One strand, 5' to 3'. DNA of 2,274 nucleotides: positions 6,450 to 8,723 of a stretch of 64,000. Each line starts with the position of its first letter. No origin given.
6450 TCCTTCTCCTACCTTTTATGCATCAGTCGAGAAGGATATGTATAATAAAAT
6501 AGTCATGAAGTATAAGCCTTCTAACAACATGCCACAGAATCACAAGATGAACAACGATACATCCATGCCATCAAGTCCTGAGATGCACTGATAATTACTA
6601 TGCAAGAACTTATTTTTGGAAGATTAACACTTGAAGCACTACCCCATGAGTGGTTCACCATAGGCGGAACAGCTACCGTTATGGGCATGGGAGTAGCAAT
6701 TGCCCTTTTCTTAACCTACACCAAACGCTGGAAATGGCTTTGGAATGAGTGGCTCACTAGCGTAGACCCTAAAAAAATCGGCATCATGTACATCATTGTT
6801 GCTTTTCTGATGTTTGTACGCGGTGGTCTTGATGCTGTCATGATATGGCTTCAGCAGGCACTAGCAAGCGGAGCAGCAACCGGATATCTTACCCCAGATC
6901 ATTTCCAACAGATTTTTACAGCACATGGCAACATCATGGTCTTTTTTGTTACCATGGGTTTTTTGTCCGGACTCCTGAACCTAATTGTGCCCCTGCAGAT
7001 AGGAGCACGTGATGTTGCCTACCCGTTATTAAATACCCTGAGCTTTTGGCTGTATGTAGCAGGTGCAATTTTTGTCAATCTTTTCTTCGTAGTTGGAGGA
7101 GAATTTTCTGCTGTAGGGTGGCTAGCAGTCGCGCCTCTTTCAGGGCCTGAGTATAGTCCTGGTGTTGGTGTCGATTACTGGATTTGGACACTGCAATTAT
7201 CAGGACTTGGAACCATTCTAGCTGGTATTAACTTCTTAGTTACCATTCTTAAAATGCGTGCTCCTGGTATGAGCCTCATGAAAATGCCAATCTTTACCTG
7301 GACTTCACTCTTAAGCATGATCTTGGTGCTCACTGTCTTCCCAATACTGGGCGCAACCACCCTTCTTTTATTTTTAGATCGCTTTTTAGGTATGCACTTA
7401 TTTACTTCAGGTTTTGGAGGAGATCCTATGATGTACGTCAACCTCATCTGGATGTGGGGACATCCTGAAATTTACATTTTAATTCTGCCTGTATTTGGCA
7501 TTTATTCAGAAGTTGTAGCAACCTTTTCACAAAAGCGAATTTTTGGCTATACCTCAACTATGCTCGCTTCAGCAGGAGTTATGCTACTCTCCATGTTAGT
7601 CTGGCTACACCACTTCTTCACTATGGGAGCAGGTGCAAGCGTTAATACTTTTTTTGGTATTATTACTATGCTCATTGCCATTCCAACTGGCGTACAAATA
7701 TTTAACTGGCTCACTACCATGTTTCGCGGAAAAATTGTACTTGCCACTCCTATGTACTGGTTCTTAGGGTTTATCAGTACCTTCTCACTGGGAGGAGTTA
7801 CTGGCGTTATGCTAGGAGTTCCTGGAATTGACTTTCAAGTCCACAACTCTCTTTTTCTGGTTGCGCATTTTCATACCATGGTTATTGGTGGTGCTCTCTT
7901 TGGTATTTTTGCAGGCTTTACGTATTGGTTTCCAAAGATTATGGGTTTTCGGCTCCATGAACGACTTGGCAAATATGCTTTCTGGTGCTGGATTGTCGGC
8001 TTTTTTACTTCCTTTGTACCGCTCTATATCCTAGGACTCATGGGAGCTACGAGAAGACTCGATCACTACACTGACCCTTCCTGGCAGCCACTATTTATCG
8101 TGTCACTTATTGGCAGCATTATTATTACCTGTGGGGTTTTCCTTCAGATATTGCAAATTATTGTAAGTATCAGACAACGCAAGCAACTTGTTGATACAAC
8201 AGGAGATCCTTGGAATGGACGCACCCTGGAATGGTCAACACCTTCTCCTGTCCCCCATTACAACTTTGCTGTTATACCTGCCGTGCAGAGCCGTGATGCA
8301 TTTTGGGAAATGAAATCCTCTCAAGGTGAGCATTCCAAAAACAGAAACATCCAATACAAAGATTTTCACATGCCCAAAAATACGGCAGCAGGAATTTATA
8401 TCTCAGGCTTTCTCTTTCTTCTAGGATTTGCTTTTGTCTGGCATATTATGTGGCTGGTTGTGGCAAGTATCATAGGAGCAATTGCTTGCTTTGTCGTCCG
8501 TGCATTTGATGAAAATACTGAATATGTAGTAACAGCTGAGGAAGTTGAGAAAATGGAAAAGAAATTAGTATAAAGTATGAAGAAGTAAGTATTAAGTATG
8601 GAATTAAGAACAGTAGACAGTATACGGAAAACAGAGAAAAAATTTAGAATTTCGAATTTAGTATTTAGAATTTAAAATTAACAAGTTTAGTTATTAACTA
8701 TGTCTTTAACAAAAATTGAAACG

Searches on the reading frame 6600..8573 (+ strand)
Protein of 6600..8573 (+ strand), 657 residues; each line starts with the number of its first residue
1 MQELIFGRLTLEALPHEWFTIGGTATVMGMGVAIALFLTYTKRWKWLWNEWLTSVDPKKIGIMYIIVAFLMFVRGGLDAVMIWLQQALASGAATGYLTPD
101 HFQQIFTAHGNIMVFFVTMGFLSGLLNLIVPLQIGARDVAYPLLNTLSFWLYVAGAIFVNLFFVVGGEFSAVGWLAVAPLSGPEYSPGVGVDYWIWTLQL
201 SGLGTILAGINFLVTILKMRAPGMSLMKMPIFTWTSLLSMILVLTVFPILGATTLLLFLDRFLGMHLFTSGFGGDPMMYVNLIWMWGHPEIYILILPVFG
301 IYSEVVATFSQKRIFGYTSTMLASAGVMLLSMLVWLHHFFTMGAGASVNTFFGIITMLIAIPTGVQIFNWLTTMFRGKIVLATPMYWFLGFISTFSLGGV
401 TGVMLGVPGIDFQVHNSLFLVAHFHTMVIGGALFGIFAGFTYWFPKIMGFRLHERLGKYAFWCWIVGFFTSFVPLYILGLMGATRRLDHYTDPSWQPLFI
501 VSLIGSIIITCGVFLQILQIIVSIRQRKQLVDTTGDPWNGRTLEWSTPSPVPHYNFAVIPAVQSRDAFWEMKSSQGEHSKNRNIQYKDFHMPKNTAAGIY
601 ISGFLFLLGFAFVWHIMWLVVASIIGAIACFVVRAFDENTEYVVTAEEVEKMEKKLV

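Call 34: search_protein_families(library=pfam, proteins=[window:6600-8573:+], max_evalue=0.00001)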
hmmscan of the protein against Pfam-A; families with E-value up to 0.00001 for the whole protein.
window:6600-8573:+ (657 aa): 1 family
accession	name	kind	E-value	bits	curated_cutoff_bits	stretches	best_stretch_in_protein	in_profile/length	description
PF00115.25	COX1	-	5.6e-138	460.9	34.8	1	59-508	1-436/436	Cytochrome C and Quinol oxidase polypeptide I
